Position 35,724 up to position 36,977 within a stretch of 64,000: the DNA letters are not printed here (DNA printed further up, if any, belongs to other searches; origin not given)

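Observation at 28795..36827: Complete deazaflavin F420 biosynthesis and recycling operon in a proteobacterial context, bracketed by an LLM oxidoreductase and a hydrolase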

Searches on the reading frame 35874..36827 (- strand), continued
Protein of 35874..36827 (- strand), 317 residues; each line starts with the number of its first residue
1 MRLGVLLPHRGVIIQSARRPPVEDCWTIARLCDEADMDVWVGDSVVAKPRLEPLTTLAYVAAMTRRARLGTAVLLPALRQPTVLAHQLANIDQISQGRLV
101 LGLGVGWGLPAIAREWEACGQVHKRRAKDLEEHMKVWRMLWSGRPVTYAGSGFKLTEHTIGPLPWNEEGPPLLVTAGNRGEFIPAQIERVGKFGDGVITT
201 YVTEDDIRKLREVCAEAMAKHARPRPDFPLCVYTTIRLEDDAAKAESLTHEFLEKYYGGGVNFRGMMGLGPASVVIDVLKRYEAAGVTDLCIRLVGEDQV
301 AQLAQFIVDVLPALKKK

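Call 56: search_protein_families(library=ncbifam, alignment_id=A1, max_evalue=1e-10)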
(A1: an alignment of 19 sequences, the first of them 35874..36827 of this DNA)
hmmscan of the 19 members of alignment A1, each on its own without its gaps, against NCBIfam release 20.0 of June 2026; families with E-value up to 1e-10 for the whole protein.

A. member 1, window:35874-36827:- (317 aa): 19 families
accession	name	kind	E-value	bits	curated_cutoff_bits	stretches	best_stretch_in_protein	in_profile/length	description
TIGR03619.1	F420_Rv2161c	subfamily_domain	1.2e-43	149.4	166.9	1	42-245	35-218/247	TIGR03619 family F420-dependent LLM class oxidoreductase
TIGR03560.1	F420_Rv1855c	subfamily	1.2e-25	90.7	231.4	1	47-223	46-217/227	TIGR03560 family F420-dependent LLM class oxidoreductase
TIGR03571.1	lucif_BA3436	subfamily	1.9e-19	70.1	303.9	1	3-312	13-302/304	TIGR03571 family LLM class oxidoreductase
TIGR03854.1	F420_MSMEG_3544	hypoth_equivalog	2.6e-19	69.6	295.6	1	37-312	27-287/290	TIGR03854 family LLM class F420-dependent oxidoreductase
NF002619.0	PRK02271.1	equivalog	4e-19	69.1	276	1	24-248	15-225/329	5,10-methylenetetrahydromethanopterin reductase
TIGR03557.1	F420_G6P_family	subfamily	7.5e-18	64.7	210.4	1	56-219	52-207/316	TIGR03557 family F420-dependent LLM class oxidoreductase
TIGR03564.1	F420_MSMEG_4879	subfamily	1.7e-17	63.9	234.25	1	50-291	23-264/265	TIGR03564 family F420-dependent LLM class oxidoreductase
TIGR03559.1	F420_Rv3520c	subfamily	2.5e-17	63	335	1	53-259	40-249/325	LLM class F420-dependent oxidoreductase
TIGR03841.1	F420_Rv3093c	subfamily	3.1e-17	62.9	213.65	1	24-256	11-225/298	LLM class F420-dependent oxidoreductase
TIGR03621.1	F420_MSMEG_2516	subfamily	5.2e-17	61.9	213.15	1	24-177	15-157/295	TIGR03621 family F420-dependent LLM class oxidoreductase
TIGR04024.1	F420_NP1902A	hypoth_equivalog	1.2e-16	60.4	345.4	1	11-304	3-284/330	TIGR04024 family LLM class F420-dependent oxidoreductase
TIGR03555.1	F420_mer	equivalog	8e-16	58.3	348.7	1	39-248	29-224/325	5,10-methylenetetrahydromethanopterin reductase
TIGR03554.1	F420_G6P_DH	equivalog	6.3e-15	55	420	1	55-216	54-211/331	glucose-6-phosphate dehydrogenase (coenzyme-F420)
TIGR04020.1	seco_metab_LLM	subfamily_domain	1e-14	54.5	244.45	1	53-256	53-249/341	MupA/Atu3671 family FMN-dependent luciferase-like monooxygenase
TIGR04465.1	ArgArg_F420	equivalog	1.6e-14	53.8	470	1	53-215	96-247/364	F420-dependent hydroxymycolic acid dehydrogenase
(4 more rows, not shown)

B. families by the number of members that match (of 19 scanned): 27 families (the first 25 are shown)
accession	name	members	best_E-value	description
TIGR03619.1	F420_Rv2161c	19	4.2e-45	TIGR03619 family F420-dependent LLM class oxidoreductase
TIGR03560.1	F420_Rv1855c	19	1e-26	TIGR03560 family F420-dependent LLM class oxidoreductase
TIGR03854.1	F420_MSMEG_3544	19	6.8e-23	TIGR03854 family LLM class F420-dependent oxidoreductase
TIGR03841.1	F420_Rv3093c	19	2.4e-22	LLM class F420-dependent oxidoreductase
TIGR03571.1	lucif_BA3436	19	8.4e-22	TIGR03571 family LLM class oxidoreductase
TIGR03554.1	F420_G6P_DH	19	1.1e-21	glucose-6-phosphate dehydrogenase (coenzyme-F420)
NF002619.0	PRK02271.1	19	2.1e-21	5,10-methylenetetrahydromethanopterin reductase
TIGR03621.1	F420_MSMEG_2516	19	6.7e-21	TIGR03621 family F420-dependent LLM class oxidoreductase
TIGR03564.1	F420_MSMEG_4879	19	1.4e-20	TIGR03564 family F420-dependent LLM class oxidoreductase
TIGR03559.1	F420_Rv3520c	19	3.5e-20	LLM class F420-dependent oxidoreductase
TIGR03557.1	F420_G6P_family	19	6e-20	TIGR03557 family F420-dependent LLM class oxidoreductase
TIGR03555.1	F420_mer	19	4.1e-19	5,10-methylenetetrahydromethanopterin reductase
TIGR03857.1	F420_MSMEG_2249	19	8.8e-19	TIGR03857 family LLM class F420-dependent oxidoreductase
TIGR04024.1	F420_NP1902A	19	1.5e-18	TIGR04024 family LLM class F420-dependent oxidoreductase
TIGR04020.1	seco_metab_LLM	19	1.2e-16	MupA/Atu3671 family FMN-dependent luciferase-like monooxygenase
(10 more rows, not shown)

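Call 69: search_dna_similar(query=window:35874-36827:-, collection=plasmids, mode=protein, max_rows=25, max_evalue=1e-15)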
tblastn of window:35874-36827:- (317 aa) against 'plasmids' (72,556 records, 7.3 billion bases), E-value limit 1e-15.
Records with a match: 16; places in all: 17; records where one place covers at least 80% of the query: 16.
Best place of each record, by identity: <60% 16.
By first word of the organism name: Streptomyces 8; Natrinema 2; Pseudonocardia 2; Natronorubrum 1; Halomarina 1; Halalkalicoccus 1; Tardibacter 1.
By predicted mobility (MOB-suite, as given by PLSDB): non-mobilizable 13; mobilizable 3.
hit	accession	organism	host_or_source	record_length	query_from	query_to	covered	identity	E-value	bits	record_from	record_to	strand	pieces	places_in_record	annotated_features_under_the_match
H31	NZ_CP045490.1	Natronorubrum aibiense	single cell,Xinjiang Aibi Salt Lake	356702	4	309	97%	36.6%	2e-33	137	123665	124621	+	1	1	LLM class flavin-dependent oxidoreductase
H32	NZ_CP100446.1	Natrinema caseinilyticum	marine sediment,sediment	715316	4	306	96%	36.3%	4e-35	142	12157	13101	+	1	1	LLM class flavin-dependent oxidoreductase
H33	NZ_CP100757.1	Natrinema gelatinilyticum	marine sediment,sediment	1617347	4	306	96%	36.2%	4e-34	139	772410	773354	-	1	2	record has no annotation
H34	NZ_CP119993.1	Halomarina sp. PSR21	cell culture,saline soil from Tarim ...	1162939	4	306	96%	35.4%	2e-31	131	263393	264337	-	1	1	record has no annotation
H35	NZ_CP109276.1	Streptomyces anthocyanicus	-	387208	1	317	100%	33.3%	3e-32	133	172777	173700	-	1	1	LLM class flavin-dependent oxidoreductase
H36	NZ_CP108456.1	Streptomyces sp. NBC_01267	-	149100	3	316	99%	33.3%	5e-30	127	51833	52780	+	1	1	LLM class flavin-dependent oxidoreductase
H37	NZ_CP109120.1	Streptomyces sp. NBC_01766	-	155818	3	316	99%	33.3%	5e-30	127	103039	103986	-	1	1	LLM class flavin-dependent oxidoreductase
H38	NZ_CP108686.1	Streptomyces sp. NBC_01014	-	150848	3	316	99%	33.3%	3e-29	125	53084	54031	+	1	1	LLM class flavin-dependent oxidoreductase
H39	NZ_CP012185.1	Pseudonocardia sp. EC080619-01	Apterostigma dentigerum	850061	1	308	97%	33.7%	5e-22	103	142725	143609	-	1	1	LLM class flavin-dependent oxidoreductase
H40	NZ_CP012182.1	Pseudonocardia sp. EC080610-09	Apterostigma dentigerum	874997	1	308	97%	33.7%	5e-22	103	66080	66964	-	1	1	LLM class flavin-dependent oxidoreductase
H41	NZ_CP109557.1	Streptomyces sp. NBC_01387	-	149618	3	316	99%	32.8%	3e-29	124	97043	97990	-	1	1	LLM class flavin-dependent oxidoreductase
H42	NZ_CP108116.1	Streptomyces sp. NBC_00212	-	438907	3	315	99%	32.3%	4e-28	121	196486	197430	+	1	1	LLM class flavin-dependent oxidoreductase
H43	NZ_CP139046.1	Streptomyces sp. KN37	whole organism,Kanas soil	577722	1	311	98%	31.0%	4e-20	98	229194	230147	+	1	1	LLM class flavin-dependent oxidoreductase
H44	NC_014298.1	Halalkalicoccus jeotgali B3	-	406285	3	306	96%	29.6%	1e-27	120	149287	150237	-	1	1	LLM class flavin-dependent oxidoreductase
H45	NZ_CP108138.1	Streptomyces sp. NBC_00184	-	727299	39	310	86%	29.8%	5e-19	95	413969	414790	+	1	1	LLM class flavin-dependent oxidoreductase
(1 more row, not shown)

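Call 70: get_annotated_region(hit=H32, flank=5000)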
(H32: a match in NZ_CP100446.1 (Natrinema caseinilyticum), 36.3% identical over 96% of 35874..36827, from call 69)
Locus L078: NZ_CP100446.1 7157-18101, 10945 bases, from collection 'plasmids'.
description: Natrinema caseinilyticum strain ZJ2 plasmid unnamed1, complete sequence
organism: Natrinema caseinilyticum (NCBI taxid 2961570)
taxonomy: Archaea; Euryarchaeota; Halobacteria; Halobacteriales; Natrialbaceae; Natrinema; Natrinema caseinilyticum
host: -; source: marine sediment,sediment; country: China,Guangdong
typing (MOB-suite, as given by PLSDB): non-mobilizable
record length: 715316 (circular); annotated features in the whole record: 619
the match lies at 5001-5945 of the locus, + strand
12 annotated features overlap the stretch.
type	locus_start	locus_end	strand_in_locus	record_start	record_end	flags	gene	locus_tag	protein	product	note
CDS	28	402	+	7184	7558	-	-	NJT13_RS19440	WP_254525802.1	VOC family protein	-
CDS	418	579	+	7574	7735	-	-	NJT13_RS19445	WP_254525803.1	hypothetical protein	-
CDS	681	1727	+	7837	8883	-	-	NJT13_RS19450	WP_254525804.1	alcohol dehydrogenase catalytic domain-containing protein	-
CDS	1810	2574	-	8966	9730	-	-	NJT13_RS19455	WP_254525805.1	CoA-transferase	-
CDS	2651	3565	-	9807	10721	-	-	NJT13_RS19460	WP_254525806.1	CoA-transferase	-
CDS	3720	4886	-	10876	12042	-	-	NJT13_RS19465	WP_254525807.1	enolase C-terminal domain-like protein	-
CDS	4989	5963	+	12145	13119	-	-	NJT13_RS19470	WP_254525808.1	LLM class flavin-dependent oxidoreductase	-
CDS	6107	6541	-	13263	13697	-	-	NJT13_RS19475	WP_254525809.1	GNAT family N-acetyltransferase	-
CDS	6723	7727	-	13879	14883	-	-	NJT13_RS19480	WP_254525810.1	ornithine cyclodeaminase family protein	-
CDS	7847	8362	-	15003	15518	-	-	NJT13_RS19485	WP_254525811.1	Lrp/AsnC family transcriptional regulator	-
CDS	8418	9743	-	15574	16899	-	-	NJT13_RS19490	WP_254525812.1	aminotransferase class III-fold pyridoxal phosphate-dependent enzyme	-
CDS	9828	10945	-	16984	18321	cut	-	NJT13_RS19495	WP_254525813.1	aminotransferase class III-fold pyridoxal phosphate-dependent enzyme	-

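Call 71: get_annotated_region(hit=H35, flank=5000)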
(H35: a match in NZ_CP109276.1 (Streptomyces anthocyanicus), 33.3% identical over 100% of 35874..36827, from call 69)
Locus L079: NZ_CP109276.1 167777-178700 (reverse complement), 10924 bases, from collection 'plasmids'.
description: Streptomyces anthocyanicus strain NBC 01636 plasmid unnamed1, complete sequence
organism: Streptomyces anthocyanicus (NCBI taxid 68174)
taxonomy: Bacteria; Actinomycetota; Actinomycetes; Kitasatosporales; Streptomycetaceae; Streptomyces; Streptomyces anthocyanicus
host: -; source: -; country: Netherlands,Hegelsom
typing (MOB-suite, as given by PLSDB): non-mobilizable; replicon rep_cluster_1910
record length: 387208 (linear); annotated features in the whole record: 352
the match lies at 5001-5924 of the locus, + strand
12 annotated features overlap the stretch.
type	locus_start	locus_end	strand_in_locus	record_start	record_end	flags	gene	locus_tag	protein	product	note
CDS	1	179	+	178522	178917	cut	-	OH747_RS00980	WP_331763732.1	sigma factor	GO:0006352 - DNA-templated transcription initiation [Evidence IEA]; GO:0006355 - regulation of DNA-templated ...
CDS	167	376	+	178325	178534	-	-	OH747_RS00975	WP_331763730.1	hypothetical protein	-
CDS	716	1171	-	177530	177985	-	-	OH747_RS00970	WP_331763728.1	helix-turn-helix domain-containing protein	-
CDS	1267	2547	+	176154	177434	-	-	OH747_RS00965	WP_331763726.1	MFS transporter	GO:0055085 - transmembrane transport [Evidence IEA]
CDS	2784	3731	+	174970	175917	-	-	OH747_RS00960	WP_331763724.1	NADP-dependent oxidoreductase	-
CDS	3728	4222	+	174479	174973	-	-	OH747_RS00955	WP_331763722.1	ester cyclase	GO:0030638 - polyketide metabolic process [Evidence IEA]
CDS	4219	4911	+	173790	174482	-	-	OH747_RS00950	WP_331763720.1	alpha/beta hydrolase family protein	-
CDS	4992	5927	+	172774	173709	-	-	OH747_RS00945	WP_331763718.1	LLM class flavin-dependent oxidoreductase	-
CDS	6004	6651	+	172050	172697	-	-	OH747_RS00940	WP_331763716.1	TetR/AcrR family transcriptional regulator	GO:0006355 - regulation of DNA-templated transcription [Evidence IEA]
CDS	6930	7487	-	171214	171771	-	-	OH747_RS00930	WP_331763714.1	XRE family transcriptional regulator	-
CDS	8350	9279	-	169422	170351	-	-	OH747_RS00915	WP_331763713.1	hypothetical protein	-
CDS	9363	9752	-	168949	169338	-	-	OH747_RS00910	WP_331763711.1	hypothetical protein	-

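Call 73: get_annotated_region(hit=H31, flank=6000)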
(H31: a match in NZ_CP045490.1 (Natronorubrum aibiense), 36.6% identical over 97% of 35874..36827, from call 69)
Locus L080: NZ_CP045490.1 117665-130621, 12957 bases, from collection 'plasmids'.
description: Natronorubrum aibiense strain 7-3 plasmid unnamed2
organism: Natronorubrum aibiense (NCBI taxid 348826)
taxonomy: Archaea; Euryarchaeota; Halobacteria; Halobacteriales; Natrialbaceae; Natronorubrum; Natronorubrum aibiense
host: -; source: single cell,Xinjiang Aibi Salt Lake; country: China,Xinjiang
typing (MOB-suite, as given by PLSDB): non-mobilizable
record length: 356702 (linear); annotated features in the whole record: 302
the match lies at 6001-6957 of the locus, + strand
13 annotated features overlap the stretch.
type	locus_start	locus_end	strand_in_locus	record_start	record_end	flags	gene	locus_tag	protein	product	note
CDS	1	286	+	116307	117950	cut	-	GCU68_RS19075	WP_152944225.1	thiamine pyrophosphate-binding protein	-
CDS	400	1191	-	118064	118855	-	-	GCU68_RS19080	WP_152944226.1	aldolase/citrate lyase family protein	-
CDS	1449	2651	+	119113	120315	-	-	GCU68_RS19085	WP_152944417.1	CoA transferase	-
CDS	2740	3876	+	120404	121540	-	-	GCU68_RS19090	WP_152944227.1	acyl-CoA dehydrogenase family protein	-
CDS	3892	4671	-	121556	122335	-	-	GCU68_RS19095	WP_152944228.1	enoyl-CoA hydratase/isomerase family protein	-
CDS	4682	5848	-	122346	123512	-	-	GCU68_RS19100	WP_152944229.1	enolase C-terminal domain-like protein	-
CDS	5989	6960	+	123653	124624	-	-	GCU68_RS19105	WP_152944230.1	LLM class flavin-dependent oxidoreductase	-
CDS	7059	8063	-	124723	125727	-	-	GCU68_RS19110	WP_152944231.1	ornithine cyclodeaminase family protein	-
CDS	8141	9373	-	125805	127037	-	-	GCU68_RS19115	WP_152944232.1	mandelate racemase/muconate lactonizing enzyme family protein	-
CDS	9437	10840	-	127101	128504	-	-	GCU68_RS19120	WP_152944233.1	FAD-binding oxidoreductase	-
CDS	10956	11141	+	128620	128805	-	-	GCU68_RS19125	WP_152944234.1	hypothetical protein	-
CDS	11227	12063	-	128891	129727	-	-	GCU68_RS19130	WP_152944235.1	3-keto-5-aminohexanoate cleavage protein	-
CDS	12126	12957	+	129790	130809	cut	-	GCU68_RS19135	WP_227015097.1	3-hydroxyacyl-CoA dehydrogenase NAD-binding domain-containing protein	GO:0006631 - fatty acid metabolic process [Evidence IEA]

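Call 74: get_annotated_region(hit=H36, flank=6000)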
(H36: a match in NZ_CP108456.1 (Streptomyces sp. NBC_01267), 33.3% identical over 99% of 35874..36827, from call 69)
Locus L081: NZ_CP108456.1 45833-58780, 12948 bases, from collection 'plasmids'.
description: Streptomyces sp. NBC_01267 plasmid unnamed1, complete sequence
organism: Streptomyces sp. NBC_01267 (NCBI taxid 2903805)
taxonomy: Bacteria; Actinomycetota; Actinomycetes; Kitasatosporales; Streptomycetaceae; Streptomyces; Streptomyces sp. NBC 01267
host: -; source: -; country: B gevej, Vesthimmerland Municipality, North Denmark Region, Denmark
typing (MOB-suite, as given by PLSDB): non-mobilizable; replicon rep_cluster_1910
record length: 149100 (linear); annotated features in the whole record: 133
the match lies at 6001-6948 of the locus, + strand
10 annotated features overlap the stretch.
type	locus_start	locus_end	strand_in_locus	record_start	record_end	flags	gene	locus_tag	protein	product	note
CDS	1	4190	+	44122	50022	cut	-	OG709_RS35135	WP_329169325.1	SDR family NAD(P)-dependent oxidoreductase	-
CDS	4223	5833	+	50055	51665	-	-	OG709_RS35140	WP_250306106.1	long-chain-fatty-acid--CoA ligase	-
CDS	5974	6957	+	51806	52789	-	-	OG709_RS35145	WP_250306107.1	LLM class flavin-dependent oxidoreductase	-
CDS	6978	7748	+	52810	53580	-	-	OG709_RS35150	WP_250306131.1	alpha/beta fold hydrolase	-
CDS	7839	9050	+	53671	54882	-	-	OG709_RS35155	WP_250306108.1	cytochrome P450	-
CDS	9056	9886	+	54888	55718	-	-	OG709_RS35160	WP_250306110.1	alpha/beta hydrolase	-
CDS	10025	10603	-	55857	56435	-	-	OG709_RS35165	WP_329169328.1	TetR/AcrR family transcriptional regulator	GO:0006355 - regulation of DNA-templated transcription [Evidence IEA]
CDS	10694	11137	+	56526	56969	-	-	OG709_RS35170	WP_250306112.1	DUF1772 domain-containing protein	-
CDS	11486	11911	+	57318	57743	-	-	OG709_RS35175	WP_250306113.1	DUF4267 domain-containing protein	-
CDS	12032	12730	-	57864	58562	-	-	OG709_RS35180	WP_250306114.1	restriction endonuclease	-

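Call 75: search_protein_families(library=pfam, proteins=[L080:1449-2651:+], max_evalue=0.001)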
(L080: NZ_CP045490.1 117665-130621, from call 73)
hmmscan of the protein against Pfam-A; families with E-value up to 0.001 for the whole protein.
L080:1449-2651:+ (400 aa): 1 family
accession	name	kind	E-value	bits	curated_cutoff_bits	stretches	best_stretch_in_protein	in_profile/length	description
PF02515.22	CoA_transf_3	-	1.3e-111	373.7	23.3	1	6-370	1-366/366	CoA-transferase family III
